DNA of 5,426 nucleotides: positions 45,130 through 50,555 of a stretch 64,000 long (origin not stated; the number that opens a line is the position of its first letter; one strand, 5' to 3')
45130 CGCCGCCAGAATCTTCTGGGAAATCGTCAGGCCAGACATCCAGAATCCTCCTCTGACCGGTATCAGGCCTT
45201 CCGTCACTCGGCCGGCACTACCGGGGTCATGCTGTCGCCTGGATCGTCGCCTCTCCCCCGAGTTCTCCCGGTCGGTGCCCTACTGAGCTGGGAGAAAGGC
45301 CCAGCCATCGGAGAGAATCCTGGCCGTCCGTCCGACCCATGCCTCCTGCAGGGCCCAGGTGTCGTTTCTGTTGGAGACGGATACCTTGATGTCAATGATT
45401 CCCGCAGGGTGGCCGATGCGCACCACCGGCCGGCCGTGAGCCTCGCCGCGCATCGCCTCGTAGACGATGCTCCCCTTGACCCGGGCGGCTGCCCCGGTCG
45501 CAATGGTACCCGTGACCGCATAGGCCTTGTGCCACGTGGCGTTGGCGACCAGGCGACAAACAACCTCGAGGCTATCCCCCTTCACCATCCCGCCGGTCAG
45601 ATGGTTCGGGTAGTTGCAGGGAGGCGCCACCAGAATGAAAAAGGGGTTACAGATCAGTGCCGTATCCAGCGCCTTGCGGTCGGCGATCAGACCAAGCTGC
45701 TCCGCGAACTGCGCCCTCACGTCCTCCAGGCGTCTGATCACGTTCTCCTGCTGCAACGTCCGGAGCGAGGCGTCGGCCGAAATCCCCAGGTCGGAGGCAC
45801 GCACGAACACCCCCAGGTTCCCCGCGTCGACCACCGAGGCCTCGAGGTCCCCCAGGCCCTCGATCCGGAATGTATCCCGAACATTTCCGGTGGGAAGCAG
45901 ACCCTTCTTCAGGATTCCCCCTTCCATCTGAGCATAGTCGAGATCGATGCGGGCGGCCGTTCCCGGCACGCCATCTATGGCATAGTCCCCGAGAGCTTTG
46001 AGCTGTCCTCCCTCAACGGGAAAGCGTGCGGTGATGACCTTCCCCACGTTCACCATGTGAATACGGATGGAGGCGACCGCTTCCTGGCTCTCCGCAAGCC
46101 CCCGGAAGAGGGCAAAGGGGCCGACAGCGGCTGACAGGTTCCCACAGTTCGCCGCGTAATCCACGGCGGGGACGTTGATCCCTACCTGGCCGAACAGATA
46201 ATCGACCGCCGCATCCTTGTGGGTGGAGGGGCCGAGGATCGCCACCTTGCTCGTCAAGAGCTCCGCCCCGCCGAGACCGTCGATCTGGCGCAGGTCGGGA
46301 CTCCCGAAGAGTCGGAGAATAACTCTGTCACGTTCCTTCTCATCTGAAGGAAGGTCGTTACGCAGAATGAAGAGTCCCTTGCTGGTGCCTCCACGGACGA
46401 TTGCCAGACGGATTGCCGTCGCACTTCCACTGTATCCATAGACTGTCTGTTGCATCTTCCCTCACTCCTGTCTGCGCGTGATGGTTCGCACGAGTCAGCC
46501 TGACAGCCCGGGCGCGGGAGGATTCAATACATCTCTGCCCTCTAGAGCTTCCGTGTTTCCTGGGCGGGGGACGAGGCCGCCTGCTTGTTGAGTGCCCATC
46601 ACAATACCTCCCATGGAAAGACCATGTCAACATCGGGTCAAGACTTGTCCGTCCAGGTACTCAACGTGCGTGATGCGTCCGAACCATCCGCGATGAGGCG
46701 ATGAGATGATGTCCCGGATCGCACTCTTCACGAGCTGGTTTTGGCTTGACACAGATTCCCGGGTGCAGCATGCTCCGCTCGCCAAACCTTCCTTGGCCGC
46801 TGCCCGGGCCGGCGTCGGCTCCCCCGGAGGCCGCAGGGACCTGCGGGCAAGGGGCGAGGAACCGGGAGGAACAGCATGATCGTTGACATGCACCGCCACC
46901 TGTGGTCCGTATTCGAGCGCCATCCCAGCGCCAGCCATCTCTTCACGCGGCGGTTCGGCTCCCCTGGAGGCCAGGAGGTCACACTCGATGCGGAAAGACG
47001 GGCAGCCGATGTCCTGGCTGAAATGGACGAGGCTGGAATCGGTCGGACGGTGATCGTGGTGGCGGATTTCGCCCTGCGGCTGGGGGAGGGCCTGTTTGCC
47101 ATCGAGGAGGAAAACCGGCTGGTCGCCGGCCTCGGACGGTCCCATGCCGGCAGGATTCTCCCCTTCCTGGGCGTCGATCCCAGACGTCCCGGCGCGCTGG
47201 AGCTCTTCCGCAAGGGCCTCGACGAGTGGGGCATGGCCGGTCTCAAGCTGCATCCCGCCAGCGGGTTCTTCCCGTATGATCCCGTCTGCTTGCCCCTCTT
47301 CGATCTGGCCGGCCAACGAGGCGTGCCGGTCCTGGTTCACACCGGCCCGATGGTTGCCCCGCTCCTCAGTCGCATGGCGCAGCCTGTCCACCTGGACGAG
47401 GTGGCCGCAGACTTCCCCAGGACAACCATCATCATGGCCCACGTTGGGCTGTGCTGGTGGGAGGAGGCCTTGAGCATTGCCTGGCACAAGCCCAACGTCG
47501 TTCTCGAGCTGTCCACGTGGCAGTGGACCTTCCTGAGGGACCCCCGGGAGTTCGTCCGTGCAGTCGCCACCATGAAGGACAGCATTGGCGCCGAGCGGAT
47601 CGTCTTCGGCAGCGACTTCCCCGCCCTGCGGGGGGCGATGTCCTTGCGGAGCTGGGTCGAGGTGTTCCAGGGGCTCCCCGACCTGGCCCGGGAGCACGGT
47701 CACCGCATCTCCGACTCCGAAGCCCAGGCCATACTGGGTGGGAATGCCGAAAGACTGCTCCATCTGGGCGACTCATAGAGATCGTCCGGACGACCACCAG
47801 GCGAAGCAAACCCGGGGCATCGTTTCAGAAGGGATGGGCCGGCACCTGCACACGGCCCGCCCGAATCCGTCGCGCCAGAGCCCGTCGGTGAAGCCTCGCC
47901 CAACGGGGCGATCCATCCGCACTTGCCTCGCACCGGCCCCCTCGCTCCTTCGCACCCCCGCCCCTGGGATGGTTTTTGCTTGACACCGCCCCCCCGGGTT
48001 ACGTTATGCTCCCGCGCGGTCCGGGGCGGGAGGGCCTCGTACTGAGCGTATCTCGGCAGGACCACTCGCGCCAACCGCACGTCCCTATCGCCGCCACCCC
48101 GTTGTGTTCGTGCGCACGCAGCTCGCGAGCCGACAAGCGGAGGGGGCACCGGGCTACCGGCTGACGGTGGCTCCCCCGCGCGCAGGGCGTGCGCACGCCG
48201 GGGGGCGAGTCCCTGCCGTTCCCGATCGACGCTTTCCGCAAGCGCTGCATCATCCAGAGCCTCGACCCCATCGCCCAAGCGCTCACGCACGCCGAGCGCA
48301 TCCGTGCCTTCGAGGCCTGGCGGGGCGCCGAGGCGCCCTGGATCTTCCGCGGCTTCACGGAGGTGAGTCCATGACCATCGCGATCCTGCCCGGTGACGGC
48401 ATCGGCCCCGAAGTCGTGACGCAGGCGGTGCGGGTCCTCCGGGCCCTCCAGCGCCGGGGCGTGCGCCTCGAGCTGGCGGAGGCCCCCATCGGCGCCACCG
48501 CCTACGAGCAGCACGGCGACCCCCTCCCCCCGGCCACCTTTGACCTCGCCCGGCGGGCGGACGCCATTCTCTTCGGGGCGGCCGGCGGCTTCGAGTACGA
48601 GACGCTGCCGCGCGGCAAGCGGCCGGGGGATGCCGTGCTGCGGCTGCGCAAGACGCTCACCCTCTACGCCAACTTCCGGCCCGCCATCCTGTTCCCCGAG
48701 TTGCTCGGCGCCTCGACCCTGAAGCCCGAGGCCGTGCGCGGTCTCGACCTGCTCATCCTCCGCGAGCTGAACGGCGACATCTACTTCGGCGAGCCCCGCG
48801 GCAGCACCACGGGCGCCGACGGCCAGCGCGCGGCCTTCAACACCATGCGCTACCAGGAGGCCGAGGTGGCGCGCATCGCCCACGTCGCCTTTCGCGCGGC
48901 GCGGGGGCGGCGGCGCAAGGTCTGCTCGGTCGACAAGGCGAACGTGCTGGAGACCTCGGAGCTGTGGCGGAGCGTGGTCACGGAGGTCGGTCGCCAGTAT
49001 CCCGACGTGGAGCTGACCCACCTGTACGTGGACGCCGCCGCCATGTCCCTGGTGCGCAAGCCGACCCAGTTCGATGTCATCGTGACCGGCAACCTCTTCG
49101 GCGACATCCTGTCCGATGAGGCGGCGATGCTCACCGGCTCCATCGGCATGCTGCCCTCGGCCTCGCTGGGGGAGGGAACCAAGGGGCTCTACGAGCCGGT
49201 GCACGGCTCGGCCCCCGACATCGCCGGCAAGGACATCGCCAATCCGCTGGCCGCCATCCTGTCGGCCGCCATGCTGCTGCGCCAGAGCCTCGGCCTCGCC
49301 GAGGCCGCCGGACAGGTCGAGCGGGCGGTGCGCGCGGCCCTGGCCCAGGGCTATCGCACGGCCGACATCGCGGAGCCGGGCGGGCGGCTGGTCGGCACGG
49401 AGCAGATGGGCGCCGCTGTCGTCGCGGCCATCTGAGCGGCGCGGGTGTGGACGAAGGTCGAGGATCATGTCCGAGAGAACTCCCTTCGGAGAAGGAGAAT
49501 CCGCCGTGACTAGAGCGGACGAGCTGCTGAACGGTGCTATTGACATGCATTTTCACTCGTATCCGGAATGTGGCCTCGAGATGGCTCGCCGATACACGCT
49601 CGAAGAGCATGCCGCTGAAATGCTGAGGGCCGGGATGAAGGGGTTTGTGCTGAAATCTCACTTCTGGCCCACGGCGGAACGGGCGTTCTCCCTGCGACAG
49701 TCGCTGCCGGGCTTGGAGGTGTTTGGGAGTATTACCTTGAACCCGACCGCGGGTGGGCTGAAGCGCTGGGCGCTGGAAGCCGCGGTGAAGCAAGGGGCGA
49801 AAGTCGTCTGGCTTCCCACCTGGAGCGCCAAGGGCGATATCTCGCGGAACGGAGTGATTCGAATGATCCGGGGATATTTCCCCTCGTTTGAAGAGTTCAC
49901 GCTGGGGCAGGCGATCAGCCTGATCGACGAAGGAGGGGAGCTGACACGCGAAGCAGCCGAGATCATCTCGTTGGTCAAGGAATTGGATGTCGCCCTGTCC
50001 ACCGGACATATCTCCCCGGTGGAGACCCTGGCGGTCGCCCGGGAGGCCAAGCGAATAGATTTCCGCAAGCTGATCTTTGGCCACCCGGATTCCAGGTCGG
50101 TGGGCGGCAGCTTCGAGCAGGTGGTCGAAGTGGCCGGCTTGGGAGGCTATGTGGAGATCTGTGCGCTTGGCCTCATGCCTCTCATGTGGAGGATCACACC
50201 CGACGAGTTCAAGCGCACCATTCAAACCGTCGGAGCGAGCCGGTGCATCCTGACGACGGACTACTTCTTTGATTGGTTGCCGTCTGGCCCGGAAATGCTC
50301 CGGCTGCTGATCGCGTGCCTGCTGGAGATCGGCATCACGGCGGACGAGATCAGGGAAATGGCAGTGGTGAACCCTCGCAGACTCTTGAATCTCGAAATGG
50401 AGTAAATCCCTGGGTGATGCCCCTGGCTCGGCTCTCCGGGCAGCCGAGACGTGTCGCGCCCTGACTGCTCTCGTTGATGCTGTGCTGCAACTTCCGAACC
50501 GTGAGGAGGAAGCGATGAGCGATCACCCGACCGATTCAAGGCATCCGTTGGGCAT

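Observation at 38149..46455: Eight-gene operon combining PrpF isomerase, archaeal-type LeuCD hydro-lyase, split ComDE-like TPP decarboxylase, Ldh_2 (ComC-family) dehydrogenase, F420-type LLM and an OYE/dienoyl reductase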

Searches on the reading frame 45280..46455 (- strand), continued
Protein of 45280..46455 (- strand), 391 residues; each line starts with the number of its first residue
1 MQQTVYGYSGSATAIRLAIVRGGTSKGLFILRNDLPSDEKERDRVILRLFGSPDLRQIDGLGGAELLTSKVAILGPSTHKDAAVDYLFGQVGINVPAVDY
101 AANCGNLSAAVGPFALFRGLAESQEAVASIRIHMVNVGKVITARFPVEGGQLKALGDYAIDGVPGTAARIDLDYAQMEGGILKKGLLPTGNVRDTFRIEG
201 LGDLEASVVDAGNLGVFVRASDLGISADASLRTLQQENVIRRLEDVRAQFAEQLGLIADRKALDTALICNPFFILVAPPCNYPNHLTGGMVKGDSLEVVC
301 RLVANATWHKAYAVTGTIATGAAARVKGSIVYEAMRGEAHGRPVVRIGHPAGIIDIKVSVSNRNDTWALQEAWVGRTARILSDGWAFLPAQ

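Call 68: get_annotated_region(hit=H41, flank=7000)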
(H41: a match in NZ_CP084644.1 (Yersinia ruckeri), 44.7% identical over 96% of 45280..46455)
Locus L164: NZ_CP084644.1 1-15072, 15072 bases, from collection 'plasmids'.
description: Yersinia ruckeri strain 17Y0159 plasmid p17Y0159.1, complete sequence
organism: Yersinia ruckeri (NCBI taxid 29486)
taxonomy: Bacteria; Pseudomonadota; Gammaproteobacteria; Enterobacterales; Yersiniaceae; Yersinia; Yersinia ruckeri
host: -; source: Pike; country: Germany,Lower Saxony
typing (MOB-suite, as given by PLSDB): non-mobilizable; replicon IncFII
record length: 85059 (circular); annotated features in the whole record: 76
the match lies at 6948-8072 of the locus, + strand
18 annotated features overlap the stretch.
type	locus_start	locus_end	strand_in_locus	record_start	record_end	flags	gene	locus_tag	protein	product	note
CDS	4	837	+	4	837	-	-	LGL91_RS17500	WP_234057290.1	MurR/RpiR family transcriptional regulator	GO:0006355 - regulation of DNA-templated transcription [Evidence IEA]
CDS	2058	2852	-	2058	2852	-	-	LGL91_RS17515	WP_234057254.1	ISAs1 family transposase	-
CDS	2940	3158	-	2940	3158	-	-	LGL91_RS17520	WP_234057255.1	hypothetical protein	-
CDS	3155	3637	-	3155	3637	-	-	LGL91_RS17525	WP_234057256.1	hypothetical protein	-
CDS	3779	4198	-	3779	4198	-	-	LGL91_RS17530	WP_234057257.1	type II toxin-antitoxin system HicB family antitoxin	-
CDS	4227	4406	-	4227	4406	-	-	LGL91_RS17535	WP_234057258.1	type II toxin-antitoxin system HicA family toxin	-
CDS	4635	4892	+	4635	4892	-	-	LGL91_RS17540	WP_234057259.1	ParA family protein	-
CDS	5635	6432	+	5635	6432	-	-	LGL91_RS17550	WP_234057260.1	aconitase family protein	-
CDS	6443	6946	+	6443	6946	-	-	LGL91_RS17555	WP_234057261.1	3-isopropylmalate dehydratase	-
CDS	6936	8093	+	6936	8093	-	-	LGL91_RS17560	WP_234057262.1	PrpF domain-containing protein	-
CDS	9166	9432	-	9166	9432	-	-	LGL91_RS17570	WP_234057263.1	hypothetical protein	-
CDS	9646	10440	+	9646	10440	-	-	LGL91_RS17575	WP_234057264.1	ParA family protein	-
CDS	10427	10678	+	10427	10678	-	-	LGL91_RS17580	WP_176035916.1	hypothetical protein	-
CDS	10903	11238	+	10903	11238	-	-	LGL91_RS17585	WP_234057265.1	type II toxin-antitoxin system RelE/ParE family toxin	GO:0008219 - cell death [Evidence IEA]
CDS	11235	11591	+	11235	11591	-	-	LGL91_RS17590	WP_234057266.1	DNA-binding protein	-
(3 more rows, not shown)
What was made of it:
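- A Yersinia ruckeri plasmid (call 68).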

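Call 75: get_annotated_region(hit=H44, flank=5000)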
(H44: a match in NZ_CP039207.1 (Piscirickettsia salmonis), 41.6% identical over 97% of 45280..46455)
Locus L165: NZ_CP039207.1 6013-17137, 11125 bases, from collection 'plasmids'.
description: Piscirickettsia salmonis strain Psal-182 plasmid unnamed3, complete sequence
organism: Piscirickettsia salmonis (NCBI taxid 1238)
taxonomy: Bacteria; Pseudomonadota; Gammaproteobacteria; Thiotrichales; Piscirickettsiaceae; Piscirickettsia; Piscirickettsia salmonis
host: -; source: Salmo salar,cell culture; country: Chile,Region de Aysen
typing (MOB-suite, as given by PLSDB): non-mobilizable
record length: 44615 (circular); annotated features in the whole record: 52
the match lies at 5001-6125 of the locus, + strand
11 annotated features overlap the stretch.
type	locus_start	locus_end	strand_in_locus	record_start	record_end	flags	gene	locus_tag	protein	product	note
CDS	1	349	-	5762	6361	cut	-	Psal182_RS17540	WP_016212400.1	hypothetical protein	-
CDS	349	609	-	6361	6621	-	-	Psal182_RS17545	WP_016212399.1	hypothetical protein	-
CDS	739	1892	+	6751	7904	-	-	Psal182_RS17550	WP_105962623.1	IS3 family transposase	-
CDS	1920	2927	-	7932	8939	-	-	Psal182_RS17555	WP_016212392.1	hypothetical protein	-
CDS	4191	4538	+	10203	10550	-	-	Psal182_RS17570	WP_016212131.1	hypothetical protein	-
CDS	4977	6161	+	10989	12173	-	-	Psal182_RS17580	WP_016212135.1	PrpF domain-containing protein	-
CDS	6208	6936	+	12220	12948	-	-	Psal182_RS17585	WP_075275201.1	IS6 family transposase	-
CDS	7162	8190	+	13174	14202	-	-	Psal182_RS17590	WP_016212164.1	hypothetical protein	-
CDS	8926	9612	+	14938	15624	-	-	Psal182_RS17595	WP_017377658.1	Fic family protein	-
CDS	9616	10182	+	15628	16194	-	-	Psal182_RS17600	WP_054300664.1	recombinase family protein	GO:0006310 - DNA recombination [Evidence IEA]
CDS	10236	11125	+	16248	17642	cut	-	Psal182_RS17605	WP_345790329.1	DEAD/DEAH box helicase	-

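Call 76: get_annotated_region(hit=H42, flank=6000)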
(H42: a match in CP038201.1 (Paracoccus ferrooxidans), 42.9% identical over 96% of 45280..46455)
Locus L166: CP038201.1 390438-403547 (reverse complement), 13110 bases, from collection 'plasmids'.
description: Paracoccus ferrooxidans strain NCCB 100066 plasmid pFER3, complete sequence
organism: Paracoccus ferrooxidans (NCBI taxid 327104)
taxonomy: Bacteria; Pseudomonadota; Alphaproteobacteria; Rhodobacterales; Paracoccaceae; Paracoccus; Paracoccus ferrooxidans
host: -; source: single cell,bioreactor; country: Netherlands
typing (MOB-suite, as given by PLSDB): non-mobilizable; replicon rep_cluster_229
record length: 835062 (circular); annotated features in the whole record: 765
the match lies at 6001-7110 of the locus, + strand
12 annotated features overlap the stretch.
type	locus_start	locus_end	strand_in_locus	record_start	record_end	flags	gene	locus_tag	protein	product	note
CDS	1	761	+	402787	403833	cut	-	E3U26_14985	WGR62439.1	hypothetical protein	-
CDS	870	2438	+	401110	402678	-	-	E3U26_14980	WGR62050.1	IS21 family transposase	-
CDS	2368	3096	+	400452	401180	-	-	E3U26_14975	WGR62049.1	ATPase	-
CDS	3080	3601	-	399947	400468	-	-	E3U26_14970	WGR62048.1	chromate transporter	-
CDS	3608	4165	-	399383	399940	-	-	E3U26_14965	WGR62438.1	chromate transporter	-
CDS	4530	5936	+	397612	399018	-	-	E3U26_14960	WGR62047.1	MmgE/PrpD family protein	-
CDS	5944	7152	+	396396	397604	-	-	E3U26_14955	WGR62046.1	methylitaconate delta2-delta3-isomerase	-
CDS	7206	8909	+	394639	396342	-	-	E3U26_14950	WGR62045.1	FAD-binding protein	-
CDS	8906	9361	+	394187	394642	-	-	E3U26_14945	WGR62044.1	tripartite tricarboxylate transporter TctB family protein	-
CDS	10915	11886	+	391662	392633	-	-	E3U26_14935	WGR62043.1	tripartite tricarboxylate transporter substrate binding protein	-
CDS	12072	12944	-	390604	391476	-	-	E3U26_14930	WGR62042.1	TrmB family transcriptional regulator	-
CDS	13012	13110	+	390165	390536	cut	-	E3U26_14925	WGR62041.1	hypothetical protein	-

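Call 77: get_annotated_region(hit=H72, flank=6000)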
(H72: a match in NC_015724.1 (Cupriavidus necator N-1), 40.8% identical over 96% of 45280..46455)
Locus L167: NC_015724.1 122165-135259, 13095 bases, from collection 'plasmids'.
description: Cupriavidus necator N-1 plasmid pBB2, complete sequence
organism: Cupriavidus necator N-1 (NCBI taxid 1042878)
taxonomy: Bacteria; Pseudomonadota; Betaproteobacteria; Burkholderiales; Burkholderiaceae; Cupriavidus; Cupriavidus necator; Cupriavidus necator N-1
host: -; source: soil; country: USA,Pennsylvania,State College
typing (MOB-suite, as given by PLSDB): non-mobilizable; mating-pair formation MPF_T
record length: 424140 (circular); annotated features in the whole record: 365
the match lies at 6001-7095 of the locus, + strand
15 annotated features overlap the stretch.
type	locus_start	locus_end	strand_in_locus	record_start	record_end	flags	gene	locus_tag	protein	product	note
CDS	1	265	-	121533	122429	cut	gcvA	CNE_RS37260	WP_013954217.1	transcriptional regulator GcvA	GO:0006355 - regulation of DNA-templated transcription [Evidence IEA]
CDS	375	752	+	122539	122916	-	-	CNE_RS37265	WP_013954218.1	OB-fold domain-containing protein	-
CDS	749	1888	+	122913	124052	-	-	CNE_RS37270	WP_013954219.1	thiolase family protein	-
CDS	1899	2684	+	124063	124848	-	-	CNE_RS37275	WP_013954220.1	SDR family NAD(P)-dependent oxidoreductase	-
CDS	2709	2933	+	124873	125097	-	-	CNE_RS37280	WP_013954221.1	hypothetical protein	-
CDS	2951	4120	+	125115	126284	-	-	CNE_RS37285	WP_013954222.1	CoA transferase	-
CDS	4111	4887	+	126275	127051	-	-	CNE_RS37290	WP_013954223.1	enoyl-CoA hydratase-related protein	-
CDS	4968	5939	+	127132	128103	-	-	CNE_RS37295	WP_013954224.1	tripartite tricarboxylate transporter substrate binding protein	-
CDS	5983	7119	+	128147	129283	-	-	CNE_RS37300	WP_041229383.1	PrpF domain-containing protein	-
CDS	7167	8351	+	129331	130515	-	-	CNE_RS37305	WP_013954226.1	acetyl-CoA C-acyltransferase family protein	-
CDS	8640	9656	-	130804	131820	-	-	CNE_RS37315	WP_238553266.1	IS630 family transposase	-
CDS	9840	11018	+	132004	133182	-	-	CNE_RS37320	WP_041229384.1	porin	-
CDS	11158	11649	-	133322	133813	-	-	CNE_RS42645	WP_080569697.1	porin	-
CDS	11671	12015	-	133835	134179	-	-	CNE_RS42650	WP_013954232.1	porin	-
CDS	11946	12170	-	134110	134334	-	-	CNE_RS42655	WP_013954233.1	hypothetical protein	-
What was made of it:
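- Tried and rejected: They vary: PrpD with a TTT transporter in Paracoccus, CoA enzymes in Cupriavidus (calls 76, 77).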

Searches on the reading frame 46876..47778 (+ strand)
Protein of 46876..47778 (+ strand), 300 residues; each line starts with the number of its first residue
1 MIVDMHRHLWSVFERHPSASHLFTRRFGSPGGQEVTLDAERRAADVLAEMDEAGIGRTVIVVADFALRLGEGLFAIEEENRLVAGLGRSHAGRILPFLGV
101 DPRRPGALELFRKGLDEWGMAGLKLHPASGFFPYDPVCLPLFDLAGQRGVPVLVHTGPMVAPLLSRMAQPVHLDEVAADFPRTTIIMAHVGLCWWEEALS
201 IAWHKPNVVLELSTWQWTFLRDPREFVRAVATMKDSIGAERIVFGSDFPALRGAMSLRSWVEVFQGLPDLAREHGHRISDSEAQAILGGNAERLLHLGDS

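Call 7: search_protein_families(library=pfam, proteins=[window:46876-47778:+], max_evalue=0.00001)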
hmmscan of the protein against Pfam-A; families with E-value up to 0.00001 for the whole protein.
window:46876-47778:+ (300 aa): 1 family
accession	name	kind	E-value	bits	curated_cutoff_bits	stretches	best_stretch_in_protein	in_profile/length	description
PF04909.20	Amidohydro_2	-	9.6e-38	131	26.4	1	3-297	1-289/289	Amidohydrolase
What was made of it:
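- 46876..47778 (+): divergently transcribed Amidohydro_2 protein; the only flank gene whose position next to PrpF is kept in the 95% relative. PF04909 131 bits (call 7).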

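Call 18: search_protein_families(library=ncbifam, proteins=[window:46876-47778:+], max_evalue=1e-10)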
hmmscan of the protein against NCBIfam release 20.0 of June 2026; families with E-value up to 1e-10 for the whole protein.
window:46876-47778:+ (300 aa): 0 families

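Call 83: search_solved_structures(query=window:46876-47778:+, max_evalue=0.001)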
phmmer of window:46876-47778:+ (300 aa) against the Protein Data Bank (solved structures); distinct sequences matched with E-value up to 0.001: 2.
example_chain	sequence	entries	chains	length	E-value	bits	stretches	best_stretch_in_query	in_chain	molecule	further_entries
3irs_A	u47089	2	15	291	1.3e-13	54.4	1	18-295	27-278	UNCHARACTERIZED PROTEIN BB4693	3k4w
2ffi_A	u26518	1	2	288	0.00096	22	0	139-289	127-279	2-pyrone-4,6-dicarboxylic acid hydrolase, putative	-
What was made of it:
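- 46876..47778 (+): The only PDB relatives are an uncharacterised BB4693 and a weak match to a putative 2-pyrone-4,6-dicarboxylate hydrolase (call 83).
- Closest known: LigU/GalD 4-oxalomesaconate isomerase with amidohydrolase-type LigJ/LigI. Different: The Amidohydro_2 protein has only a marginal match to a putative PDC hydrolase (E = 1e-3; call 83).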

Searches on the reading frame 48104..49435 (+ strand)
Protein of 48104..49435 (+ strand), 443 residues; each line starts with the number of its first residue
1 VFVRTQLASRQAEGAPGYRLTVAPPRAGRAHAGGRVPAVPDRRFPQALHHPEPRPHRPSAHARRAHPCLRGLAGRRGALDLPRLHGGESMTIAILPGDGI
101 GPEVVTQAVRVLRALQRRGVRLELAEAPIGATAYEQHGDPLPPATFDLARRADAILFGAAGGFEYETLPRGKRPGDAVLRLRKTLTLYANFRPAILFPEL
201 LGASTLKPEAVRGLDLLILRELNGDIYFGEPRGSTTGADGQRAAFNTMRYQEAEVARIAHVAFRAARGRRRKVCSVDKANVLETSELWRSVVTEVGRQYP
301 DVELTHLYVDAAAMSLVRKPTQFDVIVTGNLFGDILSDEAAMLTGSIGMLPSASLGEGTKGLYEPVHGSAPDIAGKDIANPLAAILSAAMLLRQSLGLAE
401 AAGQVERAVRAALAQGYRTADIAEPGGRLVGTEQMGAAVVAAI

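Call 7: search_protein_families(library=pfam, proteins=[window:48104-49435:+], max_evalue=0.00001)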
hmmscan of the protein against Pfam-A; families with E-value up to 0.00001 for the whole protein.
window:48104-49435:+ (443 aa): 1 family
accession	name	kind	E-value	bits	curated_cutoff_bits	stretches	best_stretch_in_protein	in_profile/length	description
PF00180.25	Iso_dh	-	4.9e-130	434.3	27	1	91-439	1-348/348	Isocitrate/isopropylmalate dehydrogenase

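Call 18: search_protein_families(library=ncbifam, proteins=[window:48104-49435:+], max_evalue=1e-10)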
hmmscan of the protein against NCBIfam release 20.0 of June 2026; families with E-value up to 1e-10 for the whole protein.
window:48104-49435:+ (443 aa): 16 families
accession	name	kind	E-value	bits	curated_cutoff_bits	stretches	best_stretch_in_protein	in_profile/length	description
TIGR00169.1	leuB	equivalog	4.6e-141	469.9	353.2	1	92-437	2-347/349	3-isopropylmalate dehydrogenase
TIGR02088.1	LEU3_arch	subfamily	1.4e-85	287.4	409.8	1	92-427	1-312/324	isopropylmalate/isohomocitrate dehydrogenases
NF002898.0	PRK03437.1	equivalog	1.3e-80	271.2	393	1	88-441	3-343/347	3-isopropylmalate dehydrogenase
NF040626.1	AksF2_Meth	equivalog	3.6e-76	256.6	540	1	90-440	2-327/333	homoisocitrate dehydrogenase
NF040619.1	AksF_Meth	equivalog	1.3e-73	248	500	1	91-427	3-332/343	homoisocitrate dehydrogenase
NF006529.0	PRK08997.1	equivalog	3.7e-68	229.9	510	1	90-439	4-331/335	isocitrate dehydrogenase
TIGR02089.1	TTC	equivalog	6.5e-67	225.9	470.4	1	91-442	5-351/352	tartrate dehydrogenase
NF006673.0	PRK09222.1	equivalog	1.8e-65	221.8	509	1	89-441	4-339/482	NADP-dependent isocitrate dehydrogenase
NF006048.0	PRK08194.1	equivalog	1.6e-60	205.1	501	1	90-441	4-347/352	tartrate dehydrogenase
NF040855.1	iso_homocit_dh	equivalog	1.1e-58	199.2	680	1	91-423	3-303/345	isocitrate--homoisocitrate dehydrogenase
TIGR02924.1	ICDH_alpha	equivalog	5.3e-55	187.3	561.35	1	91-441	2-335/473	isocitrate dehydrogenase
TIGR00175.1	mito_nad_idh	equivalog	6.5e-47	160.3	432.4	1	88-423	2-318/334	isocitrate dehydrogenase (NAD(+))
NF005036.0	PRK06451.1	equivalog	1.1e-30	106.7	484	1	311-424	277-388/412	NADP-dependent isocitrate dehydrogenase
TIGR00183.1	prok_nadp_idh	equivalog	3.3e-30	105.3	567.3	1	304-440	277-413/417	isocitrate dehydrogenase (NADP(+))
NF005425.0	PRK07006.1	equivalog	1.6e-25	89.7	490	1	309-423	282-394/416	NADP-dependent isocitrate dehydrogenase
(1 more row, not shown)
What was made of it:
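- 48177..49435 (+): relic of the C-terminus of a bacterial-type leuD (48177-48317), followed by an intact leuB (48371-49435); part of a block absent from the 95% relative. leuB: TIGR00169 469.9 bits, above its 353.2 cut-off (call 18).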

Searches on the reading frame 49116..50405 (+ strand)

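Call 7: search_protein_families(library=pfam, proteins=[window:49116-50405:+], max_evalue=0.00001)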
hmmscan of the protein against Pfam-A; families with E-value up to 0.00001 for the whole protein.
window:49116-50405:+ (429 aa): 1 family
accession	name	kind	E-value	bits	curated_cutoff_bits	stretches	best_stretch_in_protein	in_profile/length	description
PF19799.5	DUF6282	-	6.6e-56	189.6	26.8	1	140-347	1-196/196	Family of unknown function (DUF6282)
